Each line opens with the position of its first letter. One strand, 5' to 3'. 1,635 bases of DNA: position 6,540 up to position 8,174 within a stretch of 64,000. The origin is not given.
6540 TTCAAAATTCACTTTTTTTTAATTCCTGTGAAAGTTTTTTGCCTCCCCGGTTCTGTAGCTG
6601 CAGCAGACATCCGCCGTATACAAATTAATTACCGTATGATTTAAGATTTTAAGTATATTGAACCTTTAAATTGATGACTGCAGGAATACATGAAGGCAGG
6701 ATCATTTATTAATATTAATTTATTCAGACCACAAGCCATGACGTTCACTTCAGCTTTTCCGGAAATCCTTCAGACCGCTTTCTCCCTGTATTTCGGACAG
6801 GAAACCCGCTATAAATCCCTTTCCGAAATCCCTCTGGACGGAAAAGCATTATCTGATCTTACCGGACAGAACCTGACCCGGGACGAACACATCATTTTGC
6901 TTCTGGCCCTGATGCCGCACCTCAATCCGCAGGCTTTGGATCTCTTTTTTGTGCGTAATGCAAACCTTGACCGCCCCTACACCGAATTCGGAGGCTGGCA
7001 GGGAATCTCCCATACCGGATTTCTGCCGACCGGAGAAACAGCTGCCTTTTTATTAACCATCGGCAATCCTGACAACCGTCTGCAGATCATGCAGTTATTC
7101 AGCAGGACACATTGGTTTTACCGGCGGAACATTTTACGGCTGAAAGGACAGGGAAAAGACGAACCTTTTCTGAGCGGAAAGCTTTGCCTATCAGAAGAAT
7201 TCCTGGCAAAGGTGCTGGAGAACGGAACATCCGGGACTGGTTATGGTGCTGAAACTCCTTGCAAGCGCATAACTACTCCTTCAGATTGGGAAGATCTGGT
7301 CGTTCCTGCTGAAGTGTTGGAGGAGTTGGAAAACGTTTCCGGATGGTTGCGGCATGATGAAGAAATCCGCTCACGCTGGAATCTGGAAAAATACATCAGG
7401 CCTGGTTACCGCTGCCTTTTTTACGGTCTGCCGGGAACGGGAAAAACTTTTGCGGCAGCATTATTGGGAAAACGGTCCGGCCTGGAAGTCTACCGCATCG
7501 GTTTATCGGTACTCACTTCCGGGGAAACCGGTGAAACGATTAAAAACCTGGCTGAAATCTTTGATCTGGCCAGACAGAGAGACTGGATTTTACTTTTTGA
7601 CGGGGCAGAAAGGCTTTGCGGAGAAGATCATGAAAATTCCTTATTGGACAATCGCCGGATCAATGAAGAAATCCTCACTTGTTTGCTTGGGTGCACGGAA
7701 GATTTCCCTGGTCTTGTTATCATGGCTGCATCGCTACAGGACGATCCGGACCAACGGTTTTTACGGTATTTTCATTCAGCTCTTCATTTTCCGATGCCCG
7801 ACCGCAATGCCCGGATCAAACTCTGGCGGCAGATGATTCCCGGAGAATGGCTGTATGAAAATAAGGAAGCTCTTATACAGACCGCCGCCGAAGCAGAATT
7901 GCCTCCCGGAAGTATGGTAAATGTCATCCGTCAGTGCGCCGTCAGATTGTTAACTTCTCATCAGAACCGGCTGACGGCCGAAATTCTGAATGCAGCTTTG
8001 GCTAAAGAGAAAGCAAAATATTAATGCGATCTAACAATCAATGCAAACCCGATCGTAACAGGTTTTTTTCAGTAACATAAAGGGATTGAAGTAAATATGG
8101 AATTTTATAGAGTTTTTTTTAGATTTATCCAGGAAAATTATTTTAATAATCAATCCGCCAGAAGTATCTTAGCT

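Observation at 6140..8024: AAA+ ATPase transcribed divergently from the fibre-like operon, with a duplicated 38-bp element in the shared promoter region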

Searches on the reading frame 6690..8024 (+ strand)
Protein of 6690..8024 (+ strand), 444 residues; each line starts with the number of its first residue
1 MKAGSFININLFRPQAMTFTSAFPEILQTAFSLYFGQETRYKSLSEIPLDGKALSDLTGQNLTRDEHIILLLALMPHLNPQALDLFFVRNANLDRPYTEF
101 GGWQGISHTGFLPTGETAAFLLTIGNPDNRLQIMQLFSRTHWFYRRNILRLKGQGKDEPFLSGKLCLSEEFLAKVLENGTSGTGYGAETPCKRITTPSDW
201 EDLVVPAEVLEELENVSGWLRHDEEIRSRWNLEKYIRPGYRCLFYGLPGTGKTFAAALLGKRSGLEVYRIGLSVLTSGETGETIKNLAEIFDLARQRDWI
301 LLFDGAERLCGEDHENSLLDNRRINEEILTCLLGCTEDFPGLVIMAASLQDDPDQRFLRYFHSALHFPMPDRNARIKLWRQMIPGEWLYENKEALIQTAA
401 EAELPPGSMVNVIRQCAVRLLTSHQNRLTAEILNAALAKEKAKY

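Call 6: search_protein_families(library=pfam, proteins=[window:6690-8024:+], max_evalue=0.01)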
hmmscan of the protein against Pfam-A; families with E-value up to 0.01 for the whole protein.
window:6690-8024:+ (444 aa): 3 families
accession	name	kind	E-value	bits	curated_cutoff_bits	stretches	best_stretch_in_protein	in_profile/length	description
PF00004.35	AAA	-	1.6e-15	58.1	21.2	1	242-368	1-130/131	ATPase family associated with various cellular activities (AAA)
PF13481.12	AAA_25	-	0.0011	19.1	27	1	226-257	20-51/195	AAA domain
PF13207.12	AAA_17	-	0.0075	17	27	0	245-325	1-82/136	AAA domain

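Call 9: search_protein_families(library=ncbifam, proteins=[window:6690-8024:+], max_evalue=0.01)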
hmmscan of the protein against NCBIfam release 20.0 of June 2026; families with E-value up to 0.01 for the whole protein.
window:6690-8024:+ (444 aa): 8 families
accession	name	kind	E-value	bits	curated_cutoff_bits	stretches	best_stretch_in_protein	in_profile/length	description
NF042959.1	IteA_antiphage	equivalog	4.3e-15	55.8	510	1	239-419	125-302/367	anti-phage ATPase IteA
TIGR01243.1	CDC48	subfamily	4.1e-10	38.6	802.65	1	199-380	451-632/733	CDC48 family AAA ATPase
NF003069.1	PRK03992.1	subfamily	3.7e-06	26.3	500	1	236-380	162-312/379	proteasome-activating nucleotidase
NF041006.2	cell_div_CdvC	equivalog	4.3e-06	25.9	650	1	242-380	137-283/370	cell division protein CdvC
TIGR01242.2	TIGR01242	subfamily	4.7e-06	25.8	500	1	236-380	145-295/362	proteasome-activating nucleotidase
NF047747.1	PrtsmActNtasePan2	equivalog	0.0016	17.8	700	1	236-303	182-249/397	proteasome-activating nucleotidase Pan2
NF003229.0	PRK04195.1-5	equivalog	0.0037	16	280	1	199-310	15-116/413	replication factor C large subunit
NF047748.1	PrtsmActNtasePan1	equivalog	0.0038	16.3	750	1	237-303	180-246/405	proteasome-activating nucleotidase Pan1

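Call 10: search_protein_families(library=phrogs, proteins=[window:6690-8024:+], max_evalue=0.01)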
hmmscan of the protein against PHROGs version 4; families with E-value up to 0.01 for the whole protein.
window:6690-8024:+ (444 aa): 4 families
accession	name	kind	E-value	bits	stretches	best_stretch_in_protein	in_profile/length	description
phrog_3757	-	unknown function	1.1e-30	108.2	1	195-441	86-328/367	-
phrog_10401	-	other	2.6e-24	86.9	1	219-438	441-657/667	ATPase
phrog_9172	-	unknown function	4e-10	40.1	1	241-374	109-249/509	-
phrog_168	-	DNA, RNA and nucleotide metabolism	2.4e-05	25.2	1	197-311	17-114/314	clamp loader of DNA polymerase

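Call 12: find_homologous_proteins(query=window:6690-8024:+)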
Query window:6690-8024:+ (444 aa): 725 proteins with E <= 0.001 among 8000 candidates; the best 120 are listed.
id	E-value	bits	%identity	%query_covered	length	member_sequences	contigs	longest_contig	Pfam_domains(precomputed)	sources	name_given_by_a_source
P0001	1.7e-292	988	100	96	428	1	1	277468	PF00004.36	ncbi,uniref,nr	ncbi:ATP-binding protein [Chryseobacterium hagamense]|uniref:AAA+ ATPase domain-containing protein n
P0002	5.9e-245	831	86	96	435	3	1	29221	PF00004.36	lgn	-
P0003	6.3e-216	736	77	96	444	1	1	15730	PF00004.36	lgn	-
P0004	6.1e-214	729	76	96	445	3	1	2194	PF00004.36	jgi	jgi:hypothetical protein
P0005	1.2e-174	600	62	95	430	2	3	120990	PF00004.36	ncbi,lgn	-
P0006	7.2e-169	580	61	95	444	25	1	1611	PF00004.36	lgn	-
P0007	4.5e-165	568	59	95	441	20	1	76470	PF12775.14,PF00004.36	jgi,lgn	-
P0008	1.8e-160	553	58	94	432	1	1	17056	PF00004.36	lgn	-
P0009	4.4e-160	551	57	96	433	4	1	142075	PF00004.36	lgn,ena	-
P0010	5.7e-160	551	57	96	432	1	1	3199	PF00004.36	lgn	-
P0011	2.0e-159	549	59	90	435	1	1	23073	PF00004.36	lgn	-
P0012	2.8e-159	549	58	94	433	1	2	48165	PF00004.36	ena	-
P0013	6.3e-159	548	58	95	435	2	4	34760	PF00004.36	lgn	-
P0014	1.0e-158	547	58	95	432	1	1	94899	PF00004.36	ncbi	-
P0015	4.5e-158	545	57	95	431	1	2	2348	PF00004.36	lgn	-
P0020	1.7e-157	543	58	94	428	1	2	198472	PF00004.36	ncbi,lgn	-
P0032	1.2e-151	524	55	95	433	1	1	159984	PF00004.36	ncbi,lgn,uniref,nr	ncbi:ATPase family associated with various cellular activities (AAA) [Sphingobacterium nematocida]|u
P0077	3.2e-137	476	51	95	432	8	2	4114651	PF12775.14,PF00004.36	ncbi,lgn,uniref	ncbi:ATP-binding protein [Dysgonomonas termitidis]|uniref:ATP-binding protein n=1 Tax=Dysgonomonas t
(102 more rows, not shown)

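Call 13: search_protein_families(library=padloc, proteins=[window:6690-8024:+], max_evalue=0.01)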
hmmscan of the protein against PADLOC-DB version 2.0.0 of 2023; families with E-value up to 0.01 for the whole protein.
window:6690-8024:+ (444 aa): 5 families
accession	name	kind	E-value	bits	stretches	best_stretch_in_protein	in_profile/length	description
PDLC02196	IetA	-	9.2e-17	59.5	1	234-441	117-322/374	-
PDLC02195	IetA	-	1.4e-14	52.3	1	233-398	131-295/395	-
PDLC04232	IetA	-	9.3e-10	36.4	1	194-381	76-257/330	-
PDLC04231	IetA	-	1.7e-07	29.3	1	223-371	101-248/262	-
PDLC00915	TRIP13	-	2e-05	22.2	1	241-382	65-223/302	TRIP13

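Call 14: find_encoding_contigs(protein=P0001, flank=10000, max_places=3)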
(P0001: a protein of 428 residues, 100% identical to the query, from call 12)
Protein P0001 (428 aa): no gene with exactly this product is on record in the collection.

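Call 15: find_related_loci(query=window:6738-8024:+, collection=genome_contigs, flank=10000)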
Query window:6738-8024:+ (428 aa) in genome_contigs; peptide patterns used: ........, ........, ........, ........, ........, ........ (x = any residue, [..] = any of these).
37 stretches matched a pattern; 5 encode a relative of the query (tblastn E <= 1e-3); 5 distinct loci.
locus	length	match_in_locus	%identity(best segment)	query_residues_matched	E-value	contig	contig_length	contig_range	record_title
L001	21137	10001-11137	51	46-427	4e-126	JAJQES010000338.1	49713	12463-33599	MAG: Tannerellaceae bacterium isolate MI.B10_13 NODE_84_length_49713_cov_8.863667, whole genome shotgun sequence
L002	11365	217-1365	48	48-427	2e-118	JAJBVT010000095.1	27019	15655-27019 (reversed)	MAG: Rikenellaceae bacterium isolate U_127183 U_127183=NODE_294_length_27019_cov_11.888221, whole genome shotgun sequenc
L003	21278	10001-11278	41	7-427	2e-102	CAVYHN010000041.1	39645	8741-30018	MAG: uncultured Gammaproteobacteria bacterium isolate MFD03551.bin.2.49 genome assembly, contig: contig_55609, whole gen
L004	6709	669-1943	38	11-427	1e-94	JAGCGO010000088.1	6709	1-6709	MAG: Fibrobacter sp. isolate RGIG9772 Yak_Omasum-5__c879630, whole genome shotgun sequence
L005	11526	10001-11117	30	50-427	1e-63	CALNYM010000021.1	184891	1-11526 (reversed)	MAG: uncultured Desulfobacterales bacterium isolate HOU_bin.0076 genome assembly, contig: contig_30180, whole genome sho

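Call 16: find_encoding_contigs(protein=P0005, flank=10000, max_places=2)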
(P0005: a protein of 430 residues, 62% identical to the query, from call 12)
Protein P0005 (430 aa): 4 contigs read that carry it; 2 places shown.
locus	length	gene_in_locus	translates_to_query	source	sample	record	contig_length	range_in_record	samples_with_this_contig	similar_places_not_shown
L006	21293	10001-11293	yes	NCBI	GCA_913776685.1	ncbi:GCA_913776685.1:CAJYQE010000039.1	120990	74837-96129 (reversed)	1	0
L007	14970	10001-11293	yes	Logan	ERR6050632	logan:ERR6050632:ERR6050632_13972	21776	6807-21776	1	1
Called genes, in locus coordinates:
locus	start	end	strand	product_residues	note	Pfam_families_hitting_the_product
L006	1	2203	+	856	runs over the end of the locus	PF15979:Glyco_hydro_115, PF17829:GH115_C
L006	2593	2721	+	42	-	-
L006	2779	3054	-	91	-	PF19647:Septknot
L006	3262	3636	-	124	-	-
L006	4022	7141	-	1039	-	-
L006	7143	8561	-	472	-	-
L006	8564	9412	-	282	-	-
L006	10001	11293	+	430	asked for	PF00004:AAA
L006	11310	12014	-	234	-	PF00581:Rhodanese, PF13899:Thioredoxin_7 (faint), PF00578:AhpC-TSA (weak), PF00085:Thioredoxin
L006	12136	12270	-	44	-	-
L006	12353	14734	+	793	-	PF13188:PAS_8 (faint), PF00989:PAS (faint), PF08447:PAS_3, PF13426:PAS_9 (faint), PF08448:PAS_4, PF08447:PAS_3 (weak), PF00512:HisKA, PF02518:HATPase_c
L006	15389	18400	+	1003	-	PF07494:Reg_prop (faint), PF02518:HATPase_c, PF13589:HATPase_c_3 (weak)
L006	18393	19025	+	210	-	PF00072:Response_reg, PF00196:GerE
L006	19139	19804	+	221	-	PF01914:MarC, PF03741:TerC (faint)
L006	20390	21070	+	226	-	PF01965:DJ-1_PfpI, PF17124:ThiJ_like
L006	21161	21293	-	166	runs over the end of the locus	PF00583:Acetyltransf_1, PF13673:Acetyltransf_10, PF13508:Acetyltransf_7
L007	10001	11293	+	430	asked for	PF00004:AAA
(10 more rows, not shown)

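Call 17: find_encoding_contigs(protein=P0032, flank=10000, max_places=2)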
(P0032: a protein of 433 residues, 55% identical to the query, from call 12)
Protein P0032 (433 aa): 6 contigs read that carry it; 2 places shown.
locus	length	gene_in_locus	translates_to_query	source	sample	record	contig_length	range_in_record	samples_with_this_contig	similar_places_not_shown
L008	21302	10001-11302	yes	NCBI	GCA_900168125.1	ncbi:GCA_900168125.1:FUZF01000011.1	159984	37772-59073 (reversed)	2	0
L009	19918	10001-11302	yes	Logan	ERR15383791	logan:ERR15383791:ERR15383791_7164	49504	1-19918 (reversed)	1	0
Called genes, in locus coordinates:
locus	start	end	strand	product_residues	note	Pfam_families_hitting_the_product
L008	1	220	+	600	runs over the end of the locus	PF04717:Phage_base_V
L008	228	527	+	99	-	PF05488:PAAR_motif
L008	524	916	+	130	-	PF04965:GPW_gp25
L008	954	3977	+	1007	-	-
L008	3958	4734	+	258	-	-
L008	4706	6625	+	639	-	-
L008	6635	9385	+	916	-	PF19268:CIS_TMP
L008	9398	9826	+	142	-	-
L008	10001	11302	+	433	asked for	PF00004:AAA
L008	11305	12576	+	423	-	-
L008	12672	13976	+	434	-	PF13699:eCIS_core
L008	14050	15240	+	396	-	PF11741:AMIN (weak), PF01520:Amidase_3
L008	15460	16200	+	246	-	PF01738:DLH, PF12146:Hydrolase_4 (faint)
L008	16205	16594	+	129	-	PF01643:Acyl-ACP_TE, PF20791:Acyl-ACP_TE_C (weak), PF13279:4HBT_2, PF03061:4HBT (weak)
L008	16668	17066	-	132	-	PF01042:Ribonuc_L-PSP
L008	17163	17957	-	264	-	PF20240:DUF6597, PF12833:HTH_18, PF00165:HTH_AraC (weak)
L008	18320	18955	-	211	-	-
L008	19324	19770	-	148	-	PF00903:Glyoxalase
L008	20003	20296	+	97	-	-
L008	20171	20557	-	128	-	PF00326:Peptidase_S9 (weak), PF01738:DLH (weak), PF02230:Abhydrolase_2, PF12146:Hydrolase_4 (faint), PF12740:PETase (weak), PF00326:Peptidase_S9 (weak)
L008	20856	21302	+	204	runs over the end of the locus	-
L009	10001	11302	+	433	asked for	PF00004:AAA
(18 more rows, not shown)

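Call 18: find_encoding_contigs(protein=P0077, flank=10000, max_places=2)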
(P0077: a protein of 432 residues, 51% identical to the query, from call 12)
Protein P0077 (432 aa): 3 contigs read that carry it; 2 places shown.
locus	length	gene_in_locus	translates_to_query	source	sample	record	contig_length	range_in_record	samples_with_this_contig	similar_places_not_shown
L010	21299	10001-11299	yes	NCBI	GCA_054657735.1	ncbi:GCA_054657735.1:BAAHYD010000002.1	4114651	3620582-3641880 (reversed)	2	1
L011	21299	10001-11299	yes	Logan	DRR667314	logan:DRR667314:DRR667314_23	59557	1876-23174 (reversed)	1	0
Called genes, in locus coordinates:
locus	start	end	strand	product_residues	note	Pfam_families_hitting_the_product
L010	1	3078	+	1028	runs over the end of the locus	-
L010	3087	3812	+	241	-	-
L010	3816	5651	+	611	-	-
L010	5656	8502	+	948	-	PF19268:CIS_TMP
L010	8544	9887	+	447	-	PF13699:eCIS_core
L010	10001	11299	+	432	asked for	PF12775:AAA_7 (weak), PF00004:AAA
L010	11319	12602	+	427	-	-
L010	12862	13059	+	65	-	PF11450:DUF3008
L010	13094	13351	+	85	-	PF04226:Transgly_assoc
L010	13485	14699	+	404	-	PF00890:FAD_binding_2 (weak), PF01266:DAO, PF01494:FAD_binding_3 (weak), PF07992:Pyr_redox_2 (faint), PF13450:NAD_binding_8 (faint), PF13738:Pyr_redox_3 (faint)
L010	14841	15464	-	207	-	PF08281:Sigma70_r4_2 (weak)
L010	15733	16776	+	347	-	PF04773:FecR, PF16344:FecR_C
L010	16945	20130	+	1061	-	PF13620:CarboxypepD_reg, PF13715:CarbopepD_reg_2, PF07715:Plug, PF00593:TonB_dep_Rec_b-barrel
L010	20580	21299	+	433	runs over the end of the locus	PF28492:Beta_helix_4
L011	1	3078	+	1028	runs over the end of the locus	-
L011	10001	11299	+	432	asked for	PF12775:AAA_7 (weak), PF00004:AAA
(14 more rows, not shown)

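Call 19: find_encoding_contigs(protein=P0002, flank=10000, max_places=2)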
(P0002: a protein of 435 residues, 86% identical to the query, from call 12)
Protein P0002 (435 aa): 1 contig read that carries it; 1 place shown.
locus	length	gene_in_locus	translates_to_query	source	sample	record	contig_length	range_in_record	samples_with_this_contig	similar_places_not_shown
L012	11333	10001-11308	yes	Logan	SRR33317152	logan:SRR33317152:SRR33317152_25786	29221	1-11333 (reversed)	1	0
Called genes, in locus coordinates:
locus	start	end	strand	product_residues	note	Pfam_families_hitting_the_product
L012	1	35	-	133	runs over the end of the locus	-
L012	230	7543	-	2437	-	-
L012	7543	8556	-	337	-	-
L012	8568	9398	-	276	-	-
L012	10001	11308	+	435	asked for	PF00004:AAA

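Call 20: find_encoding_contigs(protein=P0003, flank=10000, max_places=2)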
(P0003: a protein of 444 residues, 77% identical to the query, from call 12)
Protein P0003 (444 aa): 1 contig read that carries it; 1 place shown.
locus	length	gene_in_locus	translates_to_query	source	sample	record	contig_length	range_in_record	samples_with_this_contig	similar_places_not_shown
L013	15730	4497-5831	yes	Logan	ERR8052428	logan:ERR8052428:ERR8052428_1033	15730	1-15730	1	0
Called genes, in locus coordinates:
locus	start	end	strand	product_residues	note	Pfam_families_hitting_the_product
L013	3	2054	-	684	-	?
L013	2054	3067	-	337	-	-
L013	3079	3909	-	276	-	-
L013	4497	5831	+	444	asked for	PF00004:AAA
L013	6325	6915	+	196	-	PF00027:cNMP_binding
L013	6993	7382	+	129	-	PF12680:SnoaL_2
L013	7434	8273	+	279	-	-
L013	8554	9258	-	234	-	PF00578:AhpC-TSA (faint), PF00581:Rhodanese, PF13905:Thioredoxin_8 (faint), PF13899:Thioredoxin_7 (faint), PF00085:Thioredoxin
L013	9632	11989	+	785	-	PF13188:PAS_8 (faint), PF00989:PAS (faint), PF08447:PAS_3, PF08448:PAS_4 (weak), PF08448:PAS_4, PF08447:PAS_3, PF00512:HisKA, PF02518:HATPase_c, +1 more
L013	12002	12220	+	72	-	-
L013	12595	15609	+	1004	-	PF07494:Reg_prop (faint), PF02518:HATPase_c, PF13589:HATPase_c_3 (faint)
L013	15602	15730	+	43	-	?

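Call 24: search_solved_structures(query=window:6738-8024:+, max_evalue=0.001)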
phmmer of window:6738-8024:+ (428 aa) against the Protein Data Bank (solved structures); distinct sequences matched with E-value up to 0.001: 219 (the best 60 are shown).
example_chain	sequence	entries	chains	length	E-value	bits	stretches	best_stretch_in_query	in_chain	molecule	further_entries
5vc7_A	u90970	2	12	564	9.7e-18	67.5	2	220-363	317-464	VCP-like ATPase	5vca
5g4g_A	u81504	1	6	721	2.1e-17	66.4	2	220-363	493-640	VCP-LIKE ATPASE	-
5g4f_A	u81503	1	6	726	2.1e-17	66.3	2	220-363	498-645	VCP-LIKE ATPASE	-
6oa9_A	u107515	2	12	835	7.5e-17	64.6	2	183-365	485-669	Cell division control protein 48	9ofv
6oaa_B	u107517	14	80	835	7.5e-17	64.5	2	183-365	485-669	Cell division control protein 48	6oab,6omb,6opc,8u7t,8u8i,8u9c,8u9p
8dar_A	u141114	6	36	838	7.6e-17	64.5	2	183-365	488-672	Cell division control protein 48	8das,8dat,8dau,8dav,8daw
7wub_D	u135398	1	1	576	1.6e-16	63.5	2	184-364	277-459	Transitional endoplasmic reticulum ATPase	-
7wub_C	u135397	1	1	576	1.6e-16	63.5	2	184-364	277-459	Transitional endoplasmic reticulum ATPase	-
6mck_A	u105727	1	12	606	1.9e-16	63.2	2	184-364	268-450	Transitional endoplasmic reticulum ATPase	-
8rs9_A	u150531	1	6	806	2.5e-16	62.8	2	184-364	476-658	Transitional endoplasmic reticulum ATPase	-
8pqx_A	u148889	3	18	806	3.4e-16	62.4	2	184-364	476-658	Transitional endoplasmic reticulum ATPase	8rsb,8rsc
7lmy_A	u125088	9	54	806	3.6e-16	62.3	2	184-364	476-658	Transitional endoplasmic reticulum ATPase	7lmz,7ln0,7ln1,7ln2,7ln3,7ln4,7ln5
8r0e_A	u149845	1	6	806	3.7e-16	62.3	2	184-364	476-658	Transitional endoplasmic reticulum ATPase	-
7rlb_A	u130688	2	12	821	3.8e-16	62.2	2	184-364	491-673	Transitional endoplasmic reticulum ATPase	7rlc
7rlh_A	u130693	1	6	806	4e-16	62.2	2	184-364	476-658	Transitional endoplasmic reticulum ATPase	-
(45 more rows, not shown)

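Call 46: find_encoding_contigs(protein=P0020, flank=10000, max_places=1)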
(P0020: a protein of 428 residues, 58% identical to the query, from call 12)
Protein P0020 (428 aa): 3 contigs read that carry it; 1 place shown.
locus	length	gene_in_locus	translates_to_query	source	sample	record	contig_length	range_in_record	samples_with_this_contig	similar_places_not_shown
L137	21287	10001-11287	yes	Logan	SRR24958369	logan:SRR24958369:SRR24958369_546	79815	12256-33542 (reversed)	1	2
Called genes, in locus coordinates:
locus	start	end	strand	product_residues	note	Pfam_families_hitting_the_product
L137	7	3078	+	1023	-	-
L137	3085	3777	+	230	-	-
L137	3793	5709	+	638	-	-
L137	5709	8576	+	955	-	PF19268:CIS_TMP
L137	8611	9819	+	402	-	PF13699:eCIS_core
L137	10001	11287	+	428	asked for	PF00004:AAA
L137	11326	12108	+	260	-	PF01183:Glyco_hydro_25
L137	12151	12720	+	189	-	PF11860:Muramidase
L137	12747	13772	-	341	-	PF04389:Peptidase_M28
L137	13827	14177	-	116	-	PF00903:Glyoxalase (weak)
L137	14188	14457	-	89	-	PF03795:YCII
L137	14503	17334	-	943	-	PF02739:5_3_exonuc_N, PF01367:5_3_exonuc, PF01612:DNA_pol_A_exo1, PF22619:DNA_polI_exo1, PF00476:DNA_pol_A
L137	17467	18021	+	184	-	-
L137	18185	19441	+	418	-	PF03448:MgtE_N, PF00571:CBS, PF01769:MgtE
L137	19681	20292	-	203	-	PF00719:Pyrophosphatase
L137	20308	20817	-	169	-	PF25589:DUF7935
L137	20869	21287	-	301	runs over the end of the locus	-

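Call 62: predict_structure(alignment_id=A2)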
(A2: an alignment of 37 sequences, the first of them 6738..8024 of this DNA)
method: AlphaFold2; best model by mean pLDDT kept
length: 428 residues; sequences in the alignment: 37
mean_pLDDT: 82.8   pTM: 0.58
mean pLDDT of the five models: 82.8, 77.5, 76.5, 75.8, 70.0
residues with pLDDT >= 90: 165; 70-90: 190; 50-70: 54; < 50: 19
segments of 3 or more residues with pLDDT < 50: 163-171, 296-300
pLDDT, mean of each block of 10 residues (from residue 1): 78 88 87 83 89 91 80 54 63 72 84 83 89 82 84 78 45 74 91 94 92 91 92 91 93 77 71 86 89 58 65 85 92 71 84 92 92 88 92 93 93 94 89
secondary structure, 60 per line:
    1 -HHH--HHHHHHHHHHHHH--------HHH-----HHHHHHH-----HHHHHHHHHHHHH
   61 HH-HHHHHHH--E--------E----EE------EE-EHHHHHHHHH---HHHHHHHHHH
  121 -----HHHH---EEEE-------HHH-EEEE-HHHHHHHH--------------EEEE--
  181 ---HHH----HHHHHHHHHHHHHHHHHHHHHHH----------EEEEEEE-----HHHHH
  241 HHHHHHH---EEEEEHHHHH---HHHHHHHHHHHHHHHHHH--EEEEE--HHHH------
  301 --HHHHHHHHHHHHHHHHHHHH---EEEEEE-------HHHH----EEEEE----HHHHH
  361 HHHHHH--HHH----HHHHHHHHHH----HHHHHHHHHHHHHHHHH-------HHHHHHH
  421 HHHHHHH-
elements in order: H7-19 H36-42 H48-62 H64-70 H99-107 H111-120 H126-129 E133-136 E148-151 H153-160 E175-178 H191-213 E224-230 H236-247 E251-255 H256-260 H264-281 E284-288 H291-294 H303-322 E326-331 H339-342 E347-351 H356-366 H376-385 H390-406 H414-427

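Call 82: search_dna_similar(query=window:6738-8024:+, collection=phages, mode=protein, max_evalue=1e-10)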
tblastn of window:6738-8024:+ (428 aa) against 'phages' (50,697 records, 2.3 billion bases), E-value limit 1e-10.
Records with a match: 1; places in all: 1; records where one place covers at least 80% of the query: 0.
Best place of each record, by identity: <60% 1.
By first word of the organism name: Bacteriophage 1.
By host as written in the record: - 1.
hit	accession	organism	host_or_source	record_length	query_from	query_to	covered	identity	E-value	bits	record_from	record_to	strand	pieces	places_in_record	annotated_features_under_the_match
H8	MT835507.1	Bacteriophage sp.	human fecal samples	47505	228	386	37%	32.1%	6e-13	77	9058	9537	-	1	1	record has no annotation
